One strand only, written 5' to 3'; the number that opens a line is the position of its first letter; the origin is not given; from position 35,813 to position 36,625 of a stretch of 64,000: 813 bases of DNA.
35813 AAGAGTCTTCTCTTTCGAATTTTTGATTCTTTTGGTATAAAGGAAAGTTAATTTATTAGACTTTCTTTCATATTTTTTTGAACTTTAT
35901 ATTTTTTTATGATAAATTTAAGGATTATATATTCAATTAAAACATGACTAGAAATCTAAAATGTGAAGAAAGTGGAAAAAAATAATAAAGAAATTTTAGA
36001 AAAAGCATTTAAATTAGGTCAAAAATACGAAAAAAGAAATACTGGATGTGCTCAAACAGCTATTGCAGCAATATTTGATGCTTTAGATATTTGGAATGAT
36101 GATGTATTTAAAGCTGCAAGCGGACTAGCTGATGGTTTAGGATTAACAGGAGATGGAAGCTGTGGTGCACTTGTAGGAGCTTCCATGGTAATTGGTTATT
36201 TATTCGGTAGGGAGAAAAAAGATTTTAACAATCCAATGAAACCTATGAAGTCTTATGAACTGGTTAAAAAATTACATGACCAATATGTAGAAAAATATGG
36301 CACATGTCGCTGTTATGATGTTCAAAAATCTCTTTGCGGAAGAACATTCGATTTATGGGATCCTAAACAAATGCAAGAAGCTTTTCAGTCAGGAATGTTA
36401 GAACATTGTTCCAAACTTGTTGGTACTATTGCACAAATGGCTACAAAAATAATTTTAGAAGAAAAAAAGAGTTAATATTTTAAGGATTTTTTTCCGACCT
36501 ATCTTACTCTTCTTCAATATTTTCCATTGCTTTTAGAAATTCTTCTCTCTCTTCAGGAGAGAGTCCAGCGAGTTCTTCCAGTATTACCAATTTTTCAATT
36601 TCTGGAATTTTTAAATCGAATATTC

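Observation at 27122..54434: Candidate SOS-like DNA-damage regulon: a TTTGTCG(G) box upstream of every DNA-repair locus in the window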

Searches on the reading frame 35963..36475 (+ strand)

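Call 90: search_protein_families(library=pfam, proteins=[window:35963-36475:+], max_evalue=0.00001)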
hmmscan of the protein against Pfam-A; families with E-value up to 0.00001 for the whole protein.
window:35963-36475:+ (170 aa): 1 family
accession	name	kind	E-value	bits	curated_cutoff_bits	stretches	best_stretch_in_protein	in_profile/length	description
PF09719.15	C_GCAxxG_C_C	-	2.1e-23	83.1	27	1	29-163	3-118/118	Putative redox-active protein (C_GCAxxG_C_C)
